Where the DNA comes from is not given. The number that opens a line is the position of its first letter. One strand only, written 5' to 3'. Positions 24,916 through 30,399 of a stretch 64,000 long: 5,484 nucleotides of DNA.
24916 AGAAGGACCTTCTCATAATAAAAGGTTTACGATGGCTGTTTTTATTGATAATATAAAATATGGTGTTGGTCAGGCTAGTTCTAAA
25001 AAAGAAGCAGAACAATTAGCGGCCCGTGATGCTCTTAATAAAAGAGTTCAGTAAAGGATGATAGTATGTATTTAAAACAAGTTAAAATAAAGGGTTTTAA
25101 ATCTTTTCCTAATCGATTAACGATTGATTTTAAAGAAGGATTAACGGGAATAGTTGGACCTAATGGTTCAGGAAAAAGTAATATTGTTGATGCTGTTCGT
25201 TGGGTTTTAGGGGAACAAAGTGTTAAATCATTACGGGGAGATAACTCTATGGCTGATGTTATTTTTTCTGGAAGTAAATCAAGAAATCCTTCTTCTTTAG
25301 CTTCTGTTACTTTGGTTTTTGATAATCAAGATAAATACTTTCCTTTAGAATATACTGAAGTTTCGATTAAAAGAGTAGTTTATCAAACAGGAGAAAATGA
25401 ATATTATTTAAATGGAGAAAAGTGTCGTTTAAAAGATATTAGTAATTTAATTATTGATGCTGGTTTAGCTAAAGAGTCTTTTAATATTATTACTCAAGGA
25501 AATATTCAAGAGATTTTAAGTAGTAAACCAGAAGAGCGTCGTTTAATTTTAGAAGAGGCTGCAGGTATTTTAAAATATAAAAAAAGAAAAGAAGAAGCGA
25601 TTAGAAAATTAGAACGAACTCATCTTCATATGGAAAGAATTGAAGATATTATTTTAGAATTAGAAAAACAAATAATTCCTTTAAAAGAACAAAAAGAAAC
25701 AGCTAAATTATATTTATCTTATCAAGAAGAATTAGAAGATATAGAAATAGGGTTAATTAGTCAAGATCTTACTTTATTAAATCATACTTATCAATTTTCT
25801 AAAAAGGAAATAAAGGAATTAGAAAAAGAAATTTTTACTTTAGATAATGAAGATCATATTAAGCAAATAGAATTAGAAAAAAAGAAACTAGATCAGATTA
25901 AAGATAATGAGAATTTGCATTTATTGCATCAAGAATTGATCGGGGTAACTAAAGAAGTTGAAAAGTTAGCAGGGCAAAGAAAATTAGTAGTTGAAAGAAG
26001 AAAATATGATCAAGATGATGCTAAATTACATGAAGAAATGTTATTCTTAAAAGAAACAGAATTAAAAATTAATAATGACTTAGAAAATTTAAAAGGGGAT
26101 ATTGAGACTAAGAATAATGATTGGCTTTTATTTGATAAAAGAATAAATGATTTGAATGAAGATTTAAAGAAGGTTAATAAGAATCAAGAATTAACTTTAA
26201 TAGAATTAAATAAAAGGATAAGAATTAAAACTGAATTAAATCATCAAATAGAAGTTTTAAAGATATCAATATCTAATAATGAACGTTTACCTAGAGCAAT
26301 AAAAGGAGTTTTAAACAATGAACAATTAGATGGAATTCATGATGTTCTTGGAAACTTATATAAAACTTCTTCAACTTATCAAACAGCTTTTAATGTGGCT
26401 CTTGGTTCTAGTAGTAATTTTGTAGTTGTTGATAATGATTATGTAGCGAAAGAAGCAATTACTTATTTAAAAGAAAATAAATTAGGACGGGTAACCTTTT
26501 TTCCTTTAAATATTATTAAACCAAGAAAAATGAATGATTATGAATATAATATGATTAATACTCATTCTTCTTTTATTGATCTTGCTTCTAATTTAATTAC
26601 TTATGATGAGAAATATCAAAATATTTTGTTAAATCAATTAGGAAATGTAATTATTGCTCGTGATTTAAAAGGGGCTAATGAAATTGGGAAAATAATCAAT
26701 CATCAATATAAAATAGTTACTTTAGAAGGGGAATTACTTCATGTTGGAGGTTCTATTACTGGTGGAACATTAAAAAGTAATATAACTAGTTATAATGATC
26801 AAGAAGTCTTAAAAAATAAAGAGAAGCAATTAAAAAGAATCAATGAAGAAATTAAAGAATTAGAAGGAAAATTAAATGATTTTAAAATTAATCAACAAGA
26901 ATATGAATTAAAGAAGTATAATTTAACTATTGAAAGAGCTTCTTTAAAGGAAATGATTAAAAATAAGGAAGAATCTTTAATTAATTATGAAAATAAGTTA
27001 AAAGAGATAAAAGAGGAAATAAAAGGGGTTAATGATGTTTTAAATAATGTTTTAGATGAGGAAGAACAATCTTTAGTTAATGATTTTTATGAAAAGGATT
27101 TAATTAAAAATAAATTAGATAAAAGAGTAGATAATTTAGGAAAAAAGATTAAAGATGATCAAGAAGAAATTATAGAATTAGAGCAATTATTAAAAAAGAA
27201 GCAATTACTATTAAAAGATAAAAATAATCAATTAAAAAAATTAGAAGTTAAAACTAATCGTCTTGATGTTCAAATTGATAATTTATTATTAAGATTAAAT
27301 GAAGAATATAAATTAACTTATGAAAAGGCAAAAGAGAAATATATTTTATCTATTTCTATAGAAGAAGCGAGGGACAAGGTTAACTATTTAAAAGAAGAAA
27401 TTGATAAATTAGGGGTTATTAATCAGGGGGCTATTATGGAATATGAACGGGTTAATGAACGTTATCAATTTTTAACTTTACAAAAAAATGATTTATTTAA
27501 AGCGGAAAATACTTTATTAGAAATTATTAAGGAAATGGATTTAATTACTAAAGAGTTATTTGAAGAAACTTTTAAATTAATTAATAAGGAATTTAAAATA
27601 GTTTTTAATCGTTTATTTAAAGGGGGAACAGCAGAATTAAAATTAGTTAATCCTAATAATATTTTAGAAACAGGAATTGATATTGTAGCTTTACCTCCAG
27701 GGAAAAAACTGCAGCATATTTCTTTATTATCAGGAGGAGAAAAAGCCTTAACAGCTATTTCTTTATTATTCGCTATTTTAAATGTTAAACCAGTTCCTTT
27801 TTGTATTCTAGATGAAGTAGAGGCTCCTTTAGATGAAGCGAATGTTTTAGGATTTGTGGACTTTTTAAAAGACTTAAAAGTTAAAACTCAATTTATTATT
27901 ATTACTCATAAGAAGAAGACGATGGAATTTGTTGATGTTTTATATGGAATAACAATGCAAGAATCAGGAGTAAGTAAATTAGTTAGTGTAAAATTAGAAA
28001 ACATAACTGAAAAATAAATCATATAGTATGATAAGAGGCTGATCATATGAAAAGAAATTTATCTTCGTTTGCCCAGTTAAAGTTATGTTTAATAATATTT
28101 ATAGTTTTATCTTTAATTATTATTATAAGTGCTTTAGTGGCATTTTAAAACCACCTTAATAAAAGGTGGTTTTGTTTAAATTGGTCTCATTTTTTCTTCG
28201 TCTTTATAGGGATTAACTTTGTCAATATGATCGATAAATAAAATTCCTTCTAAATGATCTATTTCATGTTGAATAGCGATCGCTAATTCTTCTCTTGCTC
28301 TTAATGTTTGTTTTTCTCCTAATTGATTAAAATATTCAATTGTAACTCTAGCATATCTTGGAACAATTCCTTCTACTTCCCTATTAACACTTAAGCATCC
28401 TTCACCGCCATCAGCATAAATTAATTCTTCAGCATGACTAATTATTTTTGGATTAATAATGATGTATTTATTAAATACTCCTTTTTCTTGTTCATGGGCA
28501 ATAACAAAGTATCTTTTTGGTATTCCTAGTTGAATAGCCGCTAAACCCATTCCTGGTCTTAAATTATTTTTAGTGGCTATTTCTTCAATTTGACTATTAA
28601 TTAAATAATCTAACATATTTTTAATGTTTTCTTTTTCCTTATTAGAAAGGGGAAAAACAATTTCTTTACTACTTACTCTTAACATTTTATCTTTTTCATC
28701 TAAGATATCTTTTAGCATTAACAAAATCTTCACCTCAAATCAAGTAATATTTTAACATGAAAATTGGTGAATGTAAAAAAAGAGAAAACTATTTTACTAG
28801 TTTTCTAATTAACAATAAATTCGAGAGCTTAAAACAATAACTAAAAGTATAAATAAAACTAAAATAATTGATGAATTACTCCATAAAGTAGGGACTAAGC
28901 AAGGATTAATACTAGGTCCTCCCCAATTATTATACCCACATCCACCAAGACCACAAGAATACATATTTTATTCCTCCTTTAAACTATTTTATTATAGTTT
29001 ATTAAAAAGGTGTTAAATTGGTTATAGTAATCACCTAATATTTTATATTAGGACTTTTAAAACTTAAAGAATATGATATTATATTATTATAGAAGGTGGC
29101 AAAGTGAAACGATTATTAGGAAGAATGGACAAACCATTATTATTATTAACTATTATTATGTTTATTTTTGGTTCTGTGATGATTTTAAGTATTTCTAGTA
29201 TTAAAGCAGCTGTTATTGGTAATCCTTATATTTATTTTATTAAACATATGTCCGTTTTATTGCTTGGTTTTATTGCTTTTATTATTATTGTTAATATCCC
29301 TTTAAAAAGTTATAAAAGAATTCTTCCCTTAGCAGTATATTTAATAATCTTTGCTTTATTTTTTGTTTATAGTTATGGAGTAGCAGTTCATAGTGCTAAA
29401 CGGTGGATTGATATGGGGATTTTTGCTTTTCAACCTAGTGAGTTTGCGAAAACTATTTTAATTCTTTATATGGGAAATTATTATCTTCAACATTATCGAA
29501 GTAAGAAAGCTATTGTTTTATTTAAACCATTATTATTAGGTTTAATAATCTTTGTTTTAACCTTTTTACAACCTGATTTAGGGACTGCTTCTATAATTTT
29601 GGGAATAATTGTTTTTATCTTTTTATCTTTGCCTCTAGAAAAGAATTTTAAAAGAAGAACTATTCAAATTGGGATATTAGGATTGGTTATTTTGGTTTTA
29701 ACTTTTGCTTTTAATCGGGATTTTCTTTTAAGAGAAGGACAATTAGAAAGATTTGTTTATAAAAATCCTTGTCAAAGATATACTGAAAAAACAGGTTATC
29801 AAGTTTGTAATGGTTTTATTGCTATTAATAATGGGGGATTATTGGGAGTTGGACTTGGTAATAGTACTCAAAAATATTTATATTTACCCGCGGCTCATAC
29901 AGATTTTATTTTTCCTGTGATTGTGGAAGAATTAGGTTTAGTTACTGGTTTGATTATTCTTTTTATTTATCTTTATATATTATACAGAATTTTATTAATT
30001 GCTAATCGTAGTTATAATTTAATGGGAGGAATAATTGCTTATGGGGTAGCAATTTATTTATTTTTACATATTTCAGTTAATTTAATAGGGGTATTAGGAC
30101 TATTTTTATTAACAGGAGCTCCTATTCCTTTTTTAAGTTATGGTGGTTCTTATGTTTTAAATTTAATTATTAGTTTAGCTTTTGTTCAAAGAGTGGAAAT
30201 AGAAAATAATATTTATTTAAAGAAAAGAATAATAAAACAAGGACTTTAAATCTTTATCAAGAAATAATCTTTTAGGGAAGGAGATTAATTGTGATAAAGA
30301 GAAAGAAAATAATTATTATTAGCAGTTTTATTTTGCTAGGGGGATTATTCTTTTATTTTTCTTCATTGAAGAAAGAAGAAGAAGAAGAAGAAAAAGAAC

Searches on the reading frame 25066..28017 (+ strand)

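Call 13: search_protein_families(library=pfam, proteins=[window:25066-28017:+], max_evalue=0.001)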
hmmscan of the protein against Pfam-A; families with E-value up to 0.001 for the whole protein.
window:25066-28017:+ (983 aa): 6 families
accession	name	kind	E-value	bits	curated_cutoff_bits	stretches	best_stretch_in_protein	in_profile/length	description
PF02463.25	SMC_N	-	1.7e-68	230.8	40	1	2-971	1-220/220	RecF/RecN/SMC N terminal domain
PF06470.18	SMC_hinge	-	4e-27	95.4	22.5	1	422-540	2-115/116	SMC proteins Flexible Hinge Domain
PF13476.12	AAA_23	-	3.5e-21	77.2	27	1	6-221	2-191/201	AAA domain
PF13304.12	AAA_21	-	4.4e-07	30.7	27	1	26-97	1-61/304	AAA domain, putative AbiEii toxin, Type IV TA system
PF13175.12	AAA_15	-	1.7e-06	28.3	32.1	1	1-406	1-294/374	AAA ATPase domain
PF13555.12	AAA_29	-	4e-06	26.9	27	1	7-48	5-46/61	P-loop containing region of AAA domain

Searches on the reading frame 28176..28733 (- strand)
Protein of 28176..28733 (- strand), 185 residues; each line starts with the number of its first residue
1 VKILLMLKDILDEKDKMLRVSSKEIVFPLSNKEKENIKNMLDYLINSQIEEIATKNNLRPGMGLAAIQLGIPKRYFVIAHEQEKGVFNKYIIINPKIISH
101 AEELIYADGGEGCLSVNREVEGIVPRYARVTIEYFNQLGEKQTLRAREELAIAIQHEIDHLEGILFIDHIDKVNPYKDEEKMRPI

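Call 13: search_protein_families(library=pfam, proteins=[window:28176-28733:-], max_evalue=0.001)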
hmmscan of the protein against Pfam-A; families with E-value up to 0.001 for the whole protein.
window:28176-28733:- (185 aa): 1 family
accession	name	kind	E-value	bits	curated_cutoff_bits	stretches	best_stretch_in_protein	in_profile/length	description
PF01327.26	Pep_deformylase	-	3.3e-38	131.2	22.8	1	8-173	2-153/156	Polypeptide deformylase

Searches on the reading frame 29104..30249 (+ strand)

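Call 55: search_protein_families(library=pfam, proteins=[window:29104-30249:+], max_evalue=0.00001)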
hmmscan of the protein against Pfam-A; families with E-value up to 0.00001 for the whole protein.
window:29104-30249:+ (381 aa): 1 family
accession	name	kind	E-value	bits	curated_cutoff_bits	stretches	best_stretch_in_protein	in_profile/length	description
PF01098.24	FTSW_RODA_SPOVE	-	3.8e-75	253.5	26.4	1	13-368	5-354/356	Cell cycle protein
